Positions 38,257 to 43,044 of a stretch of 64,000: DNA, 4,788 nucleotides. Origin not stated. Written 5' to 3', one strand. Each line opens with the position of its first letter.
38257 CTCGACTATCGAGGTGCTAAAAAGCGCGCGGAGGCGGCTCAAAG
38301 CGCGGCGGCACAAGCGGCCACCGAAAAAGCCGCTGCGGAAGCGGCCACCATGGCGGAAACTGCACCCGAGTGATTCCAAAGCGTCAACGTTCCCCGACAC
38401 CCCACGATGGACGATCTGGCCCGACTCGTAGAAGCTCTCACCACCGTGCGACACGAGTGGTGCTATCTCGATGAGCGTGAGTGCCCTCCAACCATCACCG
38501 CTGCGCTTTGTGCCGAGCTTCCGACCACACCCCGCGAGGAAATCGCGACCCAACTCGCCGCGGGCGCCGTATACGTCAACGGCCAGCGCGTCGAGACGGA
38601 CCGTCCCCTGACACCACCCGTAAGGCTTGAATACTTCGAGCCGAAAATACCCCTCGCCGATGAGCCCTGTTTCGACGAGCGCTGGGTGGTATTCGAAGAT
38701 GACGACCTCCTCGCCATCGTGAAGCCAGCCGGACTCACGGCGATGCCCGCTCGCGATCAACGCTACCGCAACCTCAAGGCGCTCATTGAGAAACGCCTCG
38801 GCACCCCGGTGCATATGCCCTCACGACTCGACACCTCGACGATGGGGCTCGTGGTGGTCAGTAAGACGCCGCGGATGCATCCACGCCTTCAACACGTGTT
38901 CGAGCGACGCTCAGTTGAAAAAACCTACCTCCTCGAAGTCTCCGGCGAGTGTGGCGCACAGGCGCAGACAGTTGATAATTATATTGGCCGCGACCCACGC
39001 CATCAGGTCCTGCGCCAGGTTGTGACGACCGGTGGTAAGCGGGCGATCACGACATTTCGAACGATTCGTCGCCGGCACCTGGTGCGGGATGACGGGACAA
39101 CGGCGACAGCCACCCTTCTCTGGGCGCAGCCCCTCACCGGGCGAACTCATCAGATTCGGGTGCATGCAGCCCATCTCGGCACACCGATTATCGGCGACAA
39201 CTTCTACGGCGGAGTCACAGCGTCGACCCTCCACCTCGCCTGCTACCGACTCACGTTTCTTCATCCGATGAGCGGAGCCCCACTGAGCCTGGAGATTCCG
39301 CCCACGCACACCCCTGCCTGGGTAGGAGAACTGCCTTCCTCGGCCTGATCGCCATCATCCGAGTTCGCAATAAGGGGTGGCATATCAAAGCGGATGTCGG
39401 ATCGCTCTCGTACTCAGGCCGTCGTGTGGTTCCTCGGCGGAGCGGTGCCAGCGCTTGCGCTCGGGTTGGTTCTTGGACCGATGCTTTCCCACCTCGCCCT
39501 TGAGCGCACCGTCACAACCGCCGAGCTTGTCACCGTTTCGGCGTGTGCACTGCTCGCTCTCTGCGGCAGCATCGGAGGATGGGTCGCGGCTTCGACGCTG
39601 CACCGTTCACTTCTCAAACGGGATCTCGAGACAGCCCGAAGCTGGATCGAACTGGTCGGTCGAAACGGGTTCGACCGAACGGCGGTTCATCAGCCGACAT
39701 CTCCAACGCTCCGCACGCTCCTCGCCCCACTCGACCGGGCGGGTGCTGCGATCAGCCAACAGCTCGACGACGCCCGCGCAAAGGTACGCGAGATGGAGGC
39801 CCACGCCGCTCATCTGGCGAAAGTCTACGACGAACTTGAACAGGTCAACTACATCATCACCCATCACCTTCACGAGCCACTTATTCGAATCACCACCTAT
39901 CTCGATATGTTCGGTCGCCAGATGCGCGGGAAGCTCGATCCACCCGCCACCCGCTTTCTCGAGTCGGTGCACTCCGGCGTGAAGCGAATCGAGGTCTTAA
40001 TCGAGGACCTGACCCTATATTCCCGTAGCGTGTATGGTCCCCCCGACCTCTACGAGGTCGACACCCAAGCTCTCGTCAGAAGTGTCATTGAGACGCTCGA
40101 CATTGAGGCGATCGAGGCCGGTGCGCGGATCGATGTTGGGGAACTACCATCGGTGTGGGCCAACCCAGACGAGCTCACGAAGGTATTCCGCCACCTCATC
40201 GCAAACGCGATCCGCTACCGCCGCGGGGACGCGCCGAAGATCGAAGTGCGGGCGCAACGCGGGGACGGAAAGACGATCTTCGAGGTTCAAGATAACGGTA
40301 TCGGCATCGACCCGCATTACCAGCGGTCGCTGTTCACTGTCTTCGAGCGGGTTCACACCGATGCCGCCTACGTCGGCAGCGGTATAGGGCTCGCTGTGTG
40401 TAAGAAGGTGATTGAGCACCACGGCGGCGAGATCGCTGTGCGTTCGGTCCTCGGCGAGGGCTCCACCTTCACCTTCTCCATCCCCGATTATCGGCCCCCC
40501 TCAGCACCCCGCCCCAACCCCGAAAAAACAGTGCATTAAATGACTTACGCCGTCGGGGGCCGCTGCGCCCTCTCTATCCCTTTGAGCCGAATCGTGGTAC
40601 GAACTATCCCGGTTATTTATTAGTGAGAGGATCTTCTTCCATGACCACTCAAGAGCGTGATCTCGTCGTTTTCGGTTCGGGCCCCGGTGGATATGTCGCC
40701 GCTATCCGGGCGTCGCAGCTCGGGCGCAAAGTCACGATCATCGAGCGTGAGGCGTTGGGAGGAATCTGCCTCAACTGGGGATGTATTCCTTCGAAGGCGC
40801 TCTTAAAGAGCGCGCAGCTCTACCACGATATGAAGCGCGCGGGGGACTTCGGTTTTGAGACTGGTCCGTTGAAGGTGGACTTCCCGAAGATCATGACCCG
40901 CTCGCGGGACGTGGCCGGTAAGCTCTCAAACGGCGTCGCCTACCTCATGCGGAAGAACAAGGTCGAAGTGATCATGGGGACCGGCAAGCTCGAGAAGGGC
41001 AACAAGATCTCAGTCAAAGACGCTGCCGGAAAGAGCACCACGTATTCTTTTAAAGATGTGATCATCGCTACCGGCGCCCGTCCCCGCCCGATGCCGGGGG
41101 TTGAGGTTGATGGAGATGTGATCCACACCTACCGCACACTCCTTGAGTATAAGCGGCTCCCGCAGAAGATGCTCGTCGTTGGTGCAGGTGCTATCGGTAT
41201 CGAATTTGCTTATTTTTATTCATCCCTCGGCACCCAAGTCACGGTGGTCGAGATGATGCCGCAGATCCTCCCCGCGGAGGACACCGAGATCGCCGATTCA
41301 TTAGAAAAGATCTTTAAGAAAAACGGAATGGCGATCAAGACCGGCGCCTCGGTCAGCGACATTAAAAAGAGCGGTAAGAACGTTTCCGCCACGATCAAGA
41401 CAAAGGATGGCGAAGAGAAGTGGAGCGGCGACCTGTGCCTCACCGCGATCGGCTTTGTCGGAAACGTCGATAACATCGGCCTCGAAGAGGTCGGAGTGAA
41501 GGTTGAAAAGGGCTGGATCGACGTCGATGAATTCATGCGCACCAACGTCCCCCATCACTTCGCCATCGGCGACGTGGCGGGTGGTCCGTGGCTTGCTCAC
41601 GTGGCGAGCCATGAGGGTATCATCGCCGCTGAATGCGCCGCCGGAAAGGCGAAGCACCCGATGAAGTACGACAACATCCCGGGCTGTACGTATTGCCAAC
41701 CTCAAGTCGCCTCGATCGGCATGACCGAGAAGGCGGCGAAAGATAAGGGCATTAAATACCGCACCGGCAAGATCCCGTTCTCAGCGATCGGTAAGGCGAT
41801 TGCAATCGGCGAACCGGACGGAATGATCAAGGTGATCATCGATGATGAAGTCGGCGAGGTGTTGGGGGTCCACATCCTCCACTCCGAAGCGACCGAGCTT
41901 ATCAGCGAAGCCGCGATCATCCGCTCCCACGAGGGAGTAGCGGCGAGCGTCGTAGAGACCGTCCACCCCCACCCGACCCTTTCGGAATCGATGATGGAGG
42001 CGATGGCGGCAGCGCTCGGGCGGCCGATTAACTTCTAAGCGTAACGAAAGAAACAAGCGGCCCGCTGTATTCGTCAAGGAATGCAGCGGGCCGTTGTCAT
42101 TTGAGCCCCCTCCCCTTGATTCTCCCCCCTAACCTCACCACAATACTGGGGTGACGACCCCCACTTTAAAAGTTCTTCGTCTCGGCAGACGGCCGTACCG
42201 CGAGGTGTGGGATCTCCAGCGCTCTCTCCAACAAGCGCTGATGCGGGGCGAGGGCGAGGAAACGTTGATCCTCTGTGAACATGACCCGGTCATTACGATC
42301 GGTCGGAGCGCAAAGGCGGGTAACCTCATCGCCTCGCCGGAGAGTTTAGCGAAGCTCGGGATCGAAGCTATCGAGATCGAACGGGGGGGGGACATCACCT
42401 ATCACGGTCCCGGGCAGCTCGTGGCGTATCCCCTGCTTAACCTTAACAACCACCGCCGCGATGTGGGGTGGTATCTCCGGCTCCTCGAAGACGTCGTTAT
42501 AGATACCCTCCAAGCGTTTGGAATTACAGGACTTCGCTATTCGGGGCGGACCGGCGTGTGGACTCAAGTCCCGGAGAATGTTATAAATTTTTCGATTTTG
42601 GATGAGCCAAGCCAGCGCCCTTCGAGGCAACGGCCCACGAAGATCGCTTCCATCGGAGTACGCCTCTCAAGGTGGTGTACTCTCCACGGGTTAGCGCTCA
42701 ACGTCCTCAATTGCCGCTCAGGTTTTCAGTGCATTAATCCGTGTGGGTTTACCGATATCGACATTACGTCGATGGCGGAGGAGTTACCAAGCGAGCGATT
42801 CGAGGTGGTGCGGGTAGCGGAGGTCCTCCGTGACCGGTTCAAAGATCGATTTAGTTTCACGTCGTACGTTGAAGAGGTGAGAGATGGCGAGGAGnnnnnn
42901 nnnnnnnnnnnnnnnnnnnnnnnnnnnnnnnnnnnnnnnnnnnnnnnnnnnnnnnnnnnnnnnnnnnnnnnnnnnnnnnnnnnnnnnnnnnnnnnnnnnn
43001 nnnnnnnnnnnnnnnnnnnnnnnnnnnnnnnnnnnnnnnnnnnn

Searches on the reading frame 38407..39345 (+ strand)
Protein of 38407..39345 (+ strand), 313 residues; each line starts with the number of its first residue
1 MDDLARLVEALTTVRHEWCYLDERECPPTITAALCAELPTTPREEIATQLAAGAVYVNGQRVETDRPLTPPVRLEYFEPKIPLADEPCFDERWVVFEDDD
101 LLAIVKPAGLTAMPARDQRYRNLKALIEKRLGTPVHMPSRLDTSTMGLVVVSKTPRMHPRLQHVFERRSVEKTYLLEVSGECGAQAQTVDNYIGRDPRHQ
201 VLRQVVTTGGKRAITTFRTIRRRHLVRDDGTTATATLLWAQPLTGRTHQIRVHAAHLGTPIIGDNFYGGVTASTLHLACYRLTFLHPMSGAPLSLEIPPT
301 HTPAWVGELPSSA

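Call 18: search_protein_families(library=pfam, proteins=[window:38407-39345:+], max_evalue=0.001)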
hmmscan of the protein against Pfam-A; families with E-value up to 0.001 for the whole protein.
window:38407-39345:+ (313 aa): 1 family
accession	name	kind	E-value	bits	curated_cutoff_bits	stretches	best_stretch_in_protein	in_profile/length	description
PF00849.27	PseudoU_synth_2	-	2e-27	96.7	26.8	1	101-256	2-152/152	RNA pseudouridylate synthase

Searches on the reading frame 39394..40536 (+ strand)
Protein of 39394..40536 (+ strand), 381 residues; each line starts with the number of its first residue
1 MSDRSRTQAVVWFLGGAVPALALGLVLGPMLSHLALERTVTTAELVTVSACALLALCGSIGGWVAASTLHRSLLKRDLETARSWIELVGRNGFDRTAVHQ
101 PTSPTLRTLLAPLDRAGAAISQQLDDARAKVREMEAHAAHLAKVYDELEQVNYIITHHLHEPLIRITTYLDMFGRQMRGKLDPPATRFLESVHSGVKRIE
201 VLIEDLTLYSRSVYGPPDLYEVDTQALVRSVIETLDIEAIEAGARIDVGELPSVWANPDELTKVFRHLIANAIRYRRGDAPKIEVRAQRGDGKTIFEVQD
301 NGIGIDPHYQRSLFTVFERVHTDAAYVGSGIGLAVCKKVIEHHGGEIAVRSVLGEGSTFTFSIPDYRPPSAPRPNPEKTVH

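Call 18: search_protein_families(library=pfam, proteins=[window:39394-40536:+], max_evalue=0.001)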
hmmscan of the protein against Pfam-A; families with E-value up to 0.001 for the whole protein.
window:39394-40536:+ (381 aa): 3 families
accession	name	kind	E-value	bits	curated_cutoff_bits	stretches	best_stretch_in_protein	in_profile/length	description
PF02518.31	HATPase_c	-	4.1e-25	88.8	26.4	1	257-365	2-109/111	Histidine kinase-, DNA gyrase B-, and HSP90-like ATPase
PF00512.31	HisKA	-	3.9e-07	30.4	26.9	1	149-212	3-63/66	His Kinase A (phospho-acceptor) domain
PF13581.12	HATPase_c_2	-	0.00026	21.4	27.4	0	268-343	39-112/127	Histidine kinase-like ATPase domain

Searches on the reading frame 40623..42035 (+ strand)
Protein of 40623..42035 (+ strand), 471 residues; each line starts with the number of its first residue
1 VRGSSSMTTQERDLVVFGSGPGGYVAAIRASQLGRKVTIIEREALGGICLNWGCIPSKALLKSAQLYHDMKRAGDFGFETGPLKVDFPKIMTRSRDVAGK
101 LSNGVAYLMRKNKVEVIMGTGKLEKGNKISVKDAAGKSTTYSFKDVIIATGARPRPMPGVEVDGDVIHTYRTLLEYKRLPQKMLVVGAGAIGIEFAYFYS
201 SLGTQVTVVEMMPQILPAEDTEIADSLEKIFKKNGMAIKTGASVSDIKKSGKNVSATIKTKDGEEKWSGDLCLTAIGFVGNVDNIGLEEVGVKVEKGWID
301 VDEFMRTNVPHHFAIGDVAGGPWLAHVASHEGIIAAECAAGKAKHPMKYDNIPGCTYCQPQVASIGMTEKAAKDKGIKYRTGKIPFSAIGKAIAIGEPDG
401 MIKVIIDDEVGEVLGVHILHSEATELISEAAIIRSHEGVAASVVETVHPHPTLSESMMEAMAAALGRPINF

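Call 18: search_protein_families(library=pfam, proteins=[window:40623-42035:+], max_evalue=0.001)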
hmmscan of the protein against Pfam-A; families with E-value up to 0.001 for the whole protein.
window:40623-42035:+ (471 aa): 15 families
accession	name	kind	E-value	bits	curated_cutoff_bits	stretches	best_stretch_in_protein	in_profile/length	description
PF07992.20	Pyr_redox_2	-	9.4e-74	248.9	26.1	1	13-332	2-291/291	Pyridine nucleotide-disulphide oxidoreductase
PF02852.28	Pyr_redox_dim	-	1.9e-31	108.9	25.3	1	352-460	1-109/110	Pyridine nucleotide-disulphide oxidoreductase, dimerisation domain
PF00070.33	Pyr_redox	-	5.4e-25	88.2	22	1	182-261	1-80/82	Pyridine nucleotide-disulphide oxidoreductase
PF13738.12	Pyr_redox_3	-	3.2e-15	56.6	30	1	138-316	120-305/305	Pyridine nucleotide-disulphide oxidoreductase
PF13450.12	NAD_binding_8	-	2.9e-09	37.5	21.9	0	16-49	1-35/68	NAD(P)-binding Rossmann-like domain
PF03486.20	HI0933_like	-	3.8e-08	33.5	50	0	13-43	2-32/244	HI0933-like protein Rossmann domain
PF01266.30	DAO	-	6.2e-08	33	27.9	0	184-212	3-31/353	FAD dependent oxidoreductase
PF01134.28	GIDA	-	1.4e-07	31.4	22.1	1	13-74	1-60/391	Glucose inhibited division protein A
PF12831.13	FAD_oxidored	-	3.3e-07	30.4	27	1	13-47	1-36/416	FAD dependent oxidoreductase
PF00890.30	FAD_binding_2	-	9.8e-07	28.7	20.4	1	13-50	1-38/414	FAD binding domain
PF13434.12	Lys_Orn_oxgnase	-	1.2e-06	28.4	21.3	1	97-226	104-236/339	L-lysine 6-monooxygenase/L-ornithine 5-monooxygenase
PF01262.27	AlaDh_PNT_C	-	1.1e-05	25.4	23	0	180-227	28-76/214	Alanine dehydrogenase/PNT, C-terminal domain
PF02737.24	3HCDH_N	-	0.00022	21.6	22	1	184-237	3-56/180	3-hydroxyacyl-CoA dehydrogenase, NAD binding domain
PF01946.23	Thi4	-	0.00053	19.7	26.2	0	9-47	15-55/235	Thi4 family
PF01494.25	FAD_binding_3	-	0.0008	19.2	22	0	183-213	4-34/349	FAD binding domain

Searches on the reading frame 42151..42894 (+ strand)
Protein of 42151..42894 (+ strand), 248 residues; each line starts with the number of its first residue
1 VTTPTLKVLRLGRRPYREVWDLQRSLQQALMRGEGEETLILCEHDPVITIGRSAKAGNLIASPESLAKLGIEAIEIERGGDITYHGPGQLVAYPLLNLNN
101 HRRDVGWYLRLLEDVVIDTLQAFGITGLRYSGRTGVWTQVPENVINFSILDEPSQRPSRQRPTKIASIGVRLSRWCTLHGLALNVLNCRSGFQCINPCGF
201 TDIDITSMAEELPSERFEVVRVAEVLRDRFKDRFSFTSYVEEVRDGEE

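Call 18: search_protein_families(library=pfam, proteins=[window:42151-42894:+], max_evalue=0.001)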
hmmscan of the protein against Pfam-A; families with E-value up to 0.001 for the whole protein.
window:42151-42894:+ (248 aa): 1 family
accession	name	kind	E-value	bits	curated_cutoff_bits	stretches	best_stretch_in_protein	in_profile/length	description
PF21948.1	LplA-B_cat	-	5.5e-41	141.2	27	1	16-230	2-199/200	Lipoyl protein ligase A/B catalytic domain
